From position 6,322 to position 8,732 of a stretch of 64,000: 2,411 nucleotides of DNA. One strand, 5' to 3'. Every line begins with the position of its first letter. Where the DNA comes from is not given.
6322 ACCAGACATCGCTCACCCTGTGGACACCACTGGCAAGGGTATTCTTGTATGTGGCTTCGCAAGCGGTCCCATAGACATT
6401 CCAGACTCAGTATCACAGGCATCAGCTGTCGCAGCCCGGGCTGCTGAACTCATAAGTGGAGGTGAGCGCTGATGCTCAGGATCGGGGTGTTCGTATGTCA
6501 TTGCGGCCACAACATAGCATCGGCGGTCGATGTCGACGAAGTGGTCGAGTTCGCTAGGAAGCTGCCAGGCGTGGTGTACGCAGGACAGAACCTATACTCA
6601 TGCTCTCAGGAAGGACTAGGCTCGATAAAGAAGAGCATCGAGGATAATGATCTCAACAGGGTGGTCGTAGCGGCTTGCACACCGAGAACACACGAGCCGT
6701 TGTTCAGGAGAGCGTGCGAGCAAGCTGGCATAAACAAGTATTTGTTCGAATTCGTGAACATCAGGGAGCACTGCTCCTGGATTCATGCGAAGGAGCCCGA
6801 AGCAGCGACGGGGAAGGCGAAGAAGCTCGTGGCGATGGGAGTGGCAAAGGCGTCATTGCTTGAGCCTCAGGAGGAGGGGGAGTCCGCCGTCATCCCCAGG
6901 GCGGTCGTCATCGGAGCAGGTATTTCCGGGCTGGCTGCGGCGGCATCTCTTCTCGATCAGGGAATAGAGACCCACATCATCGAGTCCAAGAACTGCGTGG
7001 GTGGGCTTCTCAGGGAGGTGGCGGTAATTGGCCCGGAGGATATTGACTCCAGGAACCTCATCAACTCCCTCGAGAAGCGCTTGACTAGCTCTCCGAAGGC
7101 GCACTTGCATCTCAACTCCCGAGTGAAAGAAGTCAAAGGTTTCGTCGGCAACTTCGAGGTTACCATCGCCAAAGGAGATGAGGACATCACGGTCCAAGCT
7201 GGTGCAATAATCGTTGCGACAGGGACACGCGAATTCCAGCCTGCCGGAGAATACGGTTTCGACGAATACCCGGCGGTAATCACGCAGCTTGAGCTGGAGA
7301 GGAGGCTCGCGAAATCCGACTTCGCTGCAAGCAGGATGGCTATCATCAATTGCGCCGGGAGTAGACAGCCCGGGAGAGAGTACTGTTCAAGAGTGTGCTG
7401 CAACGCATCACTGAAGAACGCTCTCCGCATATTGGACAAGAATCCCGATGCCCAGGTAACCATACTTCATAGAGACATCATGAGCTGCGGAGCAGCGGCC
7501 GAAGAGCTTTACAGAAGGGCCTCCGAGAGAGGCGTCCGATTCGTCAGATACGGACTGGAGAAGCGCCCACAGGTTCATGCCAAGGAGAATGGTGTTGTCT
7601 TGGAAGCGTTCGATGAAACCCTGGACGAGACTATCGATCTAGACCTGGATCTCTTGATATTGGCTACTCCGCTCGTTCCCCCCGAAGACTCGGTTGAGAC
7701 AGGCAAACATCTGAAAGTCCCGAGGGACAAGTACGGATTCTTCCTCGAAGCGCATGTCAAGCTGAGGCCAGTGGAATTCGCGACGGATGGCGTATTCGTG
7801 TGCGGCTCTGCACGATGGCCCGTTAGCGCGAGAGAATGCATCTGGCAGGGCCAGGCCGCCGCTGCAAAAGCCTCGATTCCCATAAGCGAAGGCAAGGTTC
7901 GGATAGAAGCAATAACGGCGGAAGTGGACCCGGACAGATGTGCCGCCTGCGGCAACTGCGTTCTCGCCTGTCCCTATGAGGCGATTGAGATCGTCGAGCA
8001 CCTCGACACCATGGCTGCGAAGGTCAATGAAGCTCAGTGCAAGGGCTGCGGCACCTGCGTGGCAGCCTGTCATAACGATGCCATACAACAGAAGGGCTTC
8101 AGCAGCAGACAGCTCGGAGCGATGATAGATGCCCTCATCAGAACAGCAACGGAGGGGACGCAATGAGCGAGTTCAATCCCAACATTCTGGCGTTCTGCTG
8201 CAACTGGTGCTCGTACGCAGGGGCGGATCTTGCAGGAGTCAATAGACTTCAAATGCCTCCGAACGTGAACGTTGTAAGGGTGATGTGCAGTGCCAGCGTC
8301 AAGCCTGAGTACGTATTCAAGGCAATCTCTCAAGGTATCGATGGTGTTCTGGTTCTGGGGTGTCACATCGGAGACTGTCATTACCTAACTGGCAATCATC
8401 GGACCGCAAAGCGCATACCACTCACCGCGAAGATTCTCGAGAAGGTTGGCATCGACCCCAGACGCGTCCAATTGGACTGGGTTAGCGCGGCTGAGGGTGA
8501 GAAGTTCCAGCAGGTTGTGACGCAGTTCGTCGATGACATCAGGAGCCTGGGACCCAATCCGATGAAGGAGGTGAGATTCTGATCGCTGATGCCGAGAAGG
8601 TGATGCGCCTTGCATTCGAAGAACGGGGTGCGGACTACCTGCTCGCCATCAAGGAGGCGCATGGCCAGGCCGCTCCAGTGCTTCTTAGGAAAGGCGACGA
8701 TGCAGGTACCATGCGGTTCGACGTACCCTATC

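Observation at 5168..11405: Formate dehydrogenase operon built on a complementary split-HdrA pair plus MvhD, with no HdrBC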

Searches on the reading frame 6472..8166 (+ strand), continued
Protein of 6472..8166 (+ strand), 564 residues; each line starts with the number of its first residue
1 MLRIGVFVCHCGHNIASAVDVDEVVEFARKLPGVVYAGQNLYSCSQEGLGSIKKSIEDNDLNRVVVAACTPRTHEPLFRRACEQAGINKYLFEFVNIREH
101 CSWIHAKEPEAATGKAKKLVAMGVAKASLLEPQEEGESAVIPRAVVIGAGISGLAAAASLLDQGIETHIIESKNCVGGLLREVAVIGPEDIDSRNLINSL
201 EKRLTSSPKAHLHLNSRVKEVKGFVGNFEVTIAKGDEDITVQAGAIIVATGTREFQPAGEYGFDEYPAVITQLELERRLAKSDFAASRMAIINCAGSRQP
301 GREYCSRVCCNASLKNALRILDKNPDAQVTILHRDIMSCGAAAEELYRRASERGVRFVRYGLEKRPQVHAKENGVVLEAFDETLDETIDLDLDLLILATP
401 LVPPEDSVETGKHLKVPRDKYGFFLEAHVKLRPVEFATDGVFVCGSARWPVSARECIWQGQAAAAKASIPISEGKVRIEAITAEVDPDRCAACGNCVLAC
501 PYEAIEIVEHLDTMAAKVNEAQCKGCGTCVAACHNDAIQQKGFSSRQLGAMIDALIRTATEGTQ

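Call 50: search_protein_families(library=pfam, proteins=[L019:10961-11911:+, L019:11933-12988:+, L019:12994-13857:+, L049:11202-12122:+, L049:12122-13435:+, L001:494-1657:+, L001:1-390:+, L010:6026-7645:-, L032:4575-6332:+, L032:6383-7402:+], max_evalue=0.0001)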
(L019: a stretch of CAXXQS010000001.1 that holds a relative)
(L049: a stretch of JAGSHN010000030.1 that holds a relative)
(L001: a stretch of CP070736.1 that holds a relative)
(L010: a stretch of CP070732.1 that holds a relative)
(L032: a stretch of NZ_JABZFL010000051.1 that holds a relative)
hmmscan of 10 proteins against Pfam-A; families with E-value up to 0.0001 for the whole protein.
L019:10961-11911:+ (317 aa): 4 families
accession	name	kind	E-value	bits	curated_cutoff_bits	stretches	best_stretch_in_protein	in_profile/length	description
PF13183.11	Fer4_8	-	9e-08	33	27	1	205-273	3-68/68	4Fe-4S dicluster domain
PF12797.12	Fer4_2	-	2.1e-07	30.9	24.5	0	254-271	5-22/22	4Fe-4S binding domain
PF00037.32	Fer4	-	3.9e-07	30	21.1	1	257-273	6-22/24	4Fe-4S binding domain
PF13187.11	Fer4_9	-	9.9e-06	25.9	27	0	207-272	2-50/52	4Fe-4S dicluster domain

L019:11933-12988:+ (352 aa): 10 families
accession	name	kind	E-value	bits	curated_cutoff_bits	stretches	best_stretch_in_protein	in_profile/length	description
PF17179.9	Fer4_22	-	4.3e-34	117.7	27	1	240-335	2-95/95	4Fe-4S dicluster domain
PF13746.11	Fer4_18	-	4.2e-08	33.8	27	1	283-339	23-79/114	4Fe-4S dicluster domain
PF13183.11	Fer4_8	-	3.4e-07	31.1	27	1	237-335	2-68/68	4Fe-4S dicluster domain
PF00037.32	Fer4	-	4.6e-07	29.8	21.1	0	320-334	7-21/24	4Fe-4S binding domain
PF12797.12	Fer4_2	-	1.7e-06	28.1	24.5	0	237-252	7-22/22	4Fe-4S binding domain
PF13237.11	Fer4_10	-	3.2e-06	27.4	25.5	0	237-271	6-35/53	4Fe-4S dicluster domain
PF13187.11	Fer4_9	-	1.6e-05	25.3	27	0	240-334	2-50/52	4Fe-4S dicluster domain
PF14697.11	Fer4_21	-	2.8e-05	24.6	35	0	320-333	40-53/59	4Fe-4S dicluster domain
PF12838.12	Fer4_7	-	3.1e-05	24.8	27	0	240-335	2-52/52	4Fe-4S dicluster domain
PF13534.11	Fer4_17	-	5.6e-05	24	22.2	0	297-336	22-61/61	4Fe-4S dicluster domain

L019:12994-13857:+ (288 aa): 3 families
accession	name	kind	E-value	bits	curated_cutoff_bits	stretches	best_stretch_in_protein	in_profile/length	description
PF00175.26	NAD_binding_1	-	1.4e-12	48.6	22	1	122-231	2-108/109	Oxidoreductase NAD-binding domain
PF10418.14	DHODB_Fe-S_bind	-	1.1e-11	44.7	23.9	1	249-281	1-40/41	Iron-sulfur cluster binding domain of dihydroorotate dehydrogenase B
PF00970.30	FAD_binding_6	-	6.7e-08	33.2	21.1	1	26-109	10-99/99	Oxidoreductase FAD-binding domain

L049:11202-12122:+ (307 aa): 1 family
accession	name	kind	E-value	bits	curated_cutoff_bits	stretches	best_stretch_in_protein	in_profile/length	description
PF01058.29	Oxidored_q6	-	1.6e-20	73.6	27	1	15-169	1-127/128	NADH ubiquinone oxidoreductase, 20 Kd subunit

L049:12122-13435:+ (438 aa): 1 family
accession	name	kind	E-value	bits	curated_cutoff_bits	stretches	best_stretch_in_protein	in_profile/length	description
PF00374.24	NiFeSe_Hases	-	7.5e-28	98.2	25.8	1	42-120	1-79/508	Nickel-dependent hydrogenase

L001:494-1657:+ (388 aa): 4 families
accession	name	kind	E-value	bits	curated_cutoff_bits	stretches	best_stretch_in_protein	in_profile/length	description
PF02754.22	CCG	-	1.4e-42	144.1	20.6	2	277-364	1-84/85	Cysteine-rich domain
PF13183.11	Fer4_8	-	2.2e-10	41.3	27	1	14-91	2-68/68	4Fe-4S dicluster domain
PF13534.11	Fer4_17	-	7.9e-10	39.6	22.2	1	16-90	1-59/61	4Fe-4S dicluster domain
PF13237.11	Fer4_10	-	5.8e-05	23.4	25.5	1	10-87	2-52/53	4Fe-4S dicluster domain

L001:1-390:+ (130 aa): 1 family
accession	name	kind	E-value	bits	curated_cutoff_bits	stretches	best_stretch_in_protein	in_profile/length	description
PF04060.18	FeS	-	7.4e-10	38.8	23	1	36-66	1-32/33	Putative Fe-S cluster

L010:6026-7645:- (540 aa): 0 families

L032:4575-6332:+ (586 aa): 10 families
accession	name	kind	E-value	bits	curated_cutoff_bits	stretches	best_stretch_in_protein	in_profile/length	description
PF13183.11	Fer4_8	-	2.5e-20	73.2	27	2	329-404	1-68/68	4Fe-4S dicluster domain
PF13187.11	Fer4_9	-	2.9e-15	56.5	27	1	497-562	1-50/52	4Fe-4S dicluster domain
PF13237.11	Fer4_10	-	3.5e-15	56.1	25.5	1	496-560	7-53/53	4Fe-4S dicluster domain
PF13534.11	Fer4_17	-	2.1e-13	51.1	22.2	2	498-563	2-60/61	4Fe-4S dicluster domain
PF02665.19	Nitrate_red_gam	-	2.3e-11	44.2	22.9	1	76-181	38-146/217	Nitrate reductase gamma subunit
PF13484.11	Fer4_16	-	2.5e-09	38.2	30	0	470-510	27-65/66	4Fe-4S double cluster binding domain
PF12838.12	Fer4_7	-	2.7e-09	37.8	27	0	333-404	2-52/52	4Fe-4S dicluster domain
PF13746.11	Fer4_18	-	1.4e-08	35.3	27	0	480-514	43-77/114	4Fe-4S dicluster domain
PF14697.11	Fer4_21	-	8.5e-06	26.3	35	0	496-510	39-53/59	4Fe-4S dicluster domain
PF12797.12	Fer4_2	-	2.2e-05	24.6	24.5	0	326-344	3-21/22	4Fe-4S binding domain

L032:6383-7402:+ (340 aa): 1 family
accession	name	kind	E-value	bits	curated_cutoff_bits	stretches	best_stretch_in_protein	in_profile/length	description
PF02754.22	CCG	-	1.8e-23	82.9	20.6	2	159-249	1-85/85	Cysteine-rich domain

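Call 62: find_encoding_contigs(protein=P0006, flank=10000, max_places=2)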
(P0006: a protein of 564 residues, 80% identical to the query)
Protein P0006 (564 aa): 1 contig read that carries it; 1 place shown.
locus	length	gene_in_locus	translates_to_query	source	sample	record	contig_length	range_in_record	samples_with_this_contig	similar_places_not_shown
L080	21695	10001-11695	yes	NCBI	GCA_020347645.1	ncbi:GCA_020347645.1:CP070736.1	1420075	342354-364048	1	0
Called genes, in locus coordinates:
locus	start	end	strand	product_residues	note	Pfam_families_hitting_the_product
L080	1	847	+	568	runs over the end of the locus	PF02310:B12-binding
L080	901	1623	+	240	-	PF03205:MobB, PF04060:FeS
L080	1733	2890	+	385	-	PF13183:Fer4_8, PF13534:Fer4_17, PF02754:CCG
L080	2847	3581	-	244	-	PF08713:DNA_alkylation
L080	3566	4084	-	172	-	PF13404:HTH_AsnC-type, PF13412:HTH_24, PF13730:HTH_36, PF01022:HTH_5 (weak), PF01047:MarR, PF08220:HTH_DeoR (faint), PF08279:HTH_11 (weak), PF01037:AsnC_trans_reg, +2 more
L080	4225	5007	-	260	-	PF01255:Prenyltransf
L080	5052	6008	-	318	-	PF22641:TiaS_TCKD, PF08489:TiaS_FLD (faint)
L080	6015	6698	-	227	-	PF00753:Lactamase_B, PF13483:Lactamase_B_3, PF12706:Lactamase_B_2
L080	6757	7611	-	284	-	PF10977:DUF2797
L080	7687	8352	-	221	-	PF01885:PTS_2-RNA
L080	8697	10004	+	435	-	PF00070:Pyr_redox (faint), PF00890:FAD_binding_2, PF01266:DAO (weak), PF07992:Pyr_redox_2 (weak), PF12831:FAD_oxidored (weak), PF13450:NAD_binding_8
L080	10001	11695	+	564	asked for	PF07992:Pyr_redox_2 (weak), PF13450:NAD_binding_8 (weak), PF00037:Fer4 (weak), PF12837:Fer4_6 (weak), PF12838:Fer4_7, PF13187:Fer4_9, PF13237:Fer4_10, PF14697:Fer4_21, +4 more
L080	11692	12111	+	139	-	PF02662:FlpD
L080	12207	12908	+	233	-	PF13183:Fer4_8 (faint), PF13237:Fer4_10 (faint)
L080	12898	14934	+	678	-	PF04879:Molybdop_Fe4S4, PF00384:Molybdopterin, PF01568:Molydop_binding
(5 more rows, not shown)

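Call 63: find_encoding_contigs(protein=P0050, flank=10000, max_places=2)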
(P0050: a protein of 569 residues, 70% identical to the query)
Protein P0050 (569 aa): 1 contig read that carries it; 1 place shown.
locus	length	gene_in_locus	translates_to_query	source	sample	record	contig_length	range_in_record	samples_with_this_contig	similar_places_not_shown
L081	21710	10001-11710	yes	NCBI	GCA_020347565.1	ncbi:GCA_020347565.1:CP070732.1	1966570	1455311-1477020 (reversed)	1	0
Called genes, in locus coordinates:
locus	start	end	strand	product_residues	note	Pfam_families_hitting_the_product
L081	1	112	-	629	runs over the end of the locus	PF02743:dCache_1 (weak), PF00672:HAMP, PF02518:HATPase_c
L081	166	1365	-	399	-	PF13458:Peripla_BP_6, PF01094:ANF_receptor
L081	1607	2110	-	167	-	PF02915:Rubrerythrin, PF21349:RUBY_RBDX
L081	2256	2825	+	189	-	PF04307:YdjM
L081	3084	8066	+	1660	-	PF24517:CBM96 (weak), PF07081:DUF1349, PF17851:GH43_C2, PF17963:Big_9 (faint)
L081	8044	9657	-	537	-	-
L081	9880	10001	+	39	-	PF12838:Fer4_7 (weak), PF13237:Fer4_10 (weak)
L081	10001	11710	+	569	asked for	PF07992:Pyr_redox_2, PF12831:FAD_oxidored, PF13450:NAD_binding_8, PF00037:Fer4, PF12837:Fer4_6, PF12838:Fer4_7, PF13187:Fer4_9, PF13237:Fer4_10, +6 more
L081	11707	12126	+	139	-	PF02662:FlpD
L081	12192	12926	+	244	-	-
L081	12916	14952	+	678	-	PF04879:Molybdop_Fe4S4, PF00384:Molybdopterin, PF01568:Molydop_binding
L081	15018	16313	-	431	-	PF06813:Nodulin-like, PF07690:MFS_1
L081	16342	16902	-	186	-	PF00484:Pro_CA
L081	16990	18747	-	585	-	PF00501:AMP-binding, PF13193:AMP-binding_C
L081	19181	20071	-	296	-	PF00763:THF_DHG_CYH, PF02882:THF_DHG_CYH_C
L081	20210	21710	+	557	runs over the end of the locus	PF01268:FTHFS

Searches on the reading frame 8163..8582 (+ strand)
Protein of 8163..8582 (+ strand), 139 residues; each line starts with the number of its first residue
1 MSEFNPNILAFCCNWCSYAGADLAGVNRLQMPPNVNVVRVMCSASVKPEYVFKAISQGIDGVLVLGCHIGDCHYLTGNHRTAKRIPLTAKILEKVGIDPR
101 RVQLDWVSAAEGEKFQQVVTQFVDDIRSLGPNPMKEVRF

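Call 5: search_protein_families(library=pfam, proteins=[window:8163-8582:+], max_evalue=0.01)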
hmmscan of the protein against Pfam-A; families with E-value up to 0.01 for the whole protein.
window:8163-8582:+ (139 aa): 1 family
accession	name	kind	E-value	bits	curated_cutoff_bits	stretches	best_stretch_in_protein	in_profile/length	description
PF02662.21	FlpD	-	5.2e-54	181.9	22.3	1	8-130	1-123/123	Methyl-viologen-reducing hydrogenase, delta subunit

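Call 6: search_protein_families(library=ncbifam, proteins=[window:8163-8582:+], max_evalue=0.01)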
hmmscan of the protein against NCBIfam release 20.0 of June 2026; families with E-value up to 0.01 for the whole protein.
window:8163-8582:+ (139 aa): 3 families
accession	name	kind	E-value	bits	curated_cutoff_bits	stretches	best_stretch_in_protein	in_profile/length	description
NF040770.1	hetero_SS_HdrA2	exception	5.5e-52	176.9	1100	1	5-132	647-774/777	CoB-CoM heterodisulfide reductase HdrA2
NF045873.1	F420_non_VhuD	exception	8.3e-37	126.2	215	1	6-135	2-131/132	F420-non-reducing hydrogenase iron-sulfur subunit VhuD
NF041891.1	hdrA_Methbact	equivalog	3.6e-10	38.7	1300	1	7-128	645-760/762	ferredoxin:CoB-CoM heterodisulfide reductase subunit HdrA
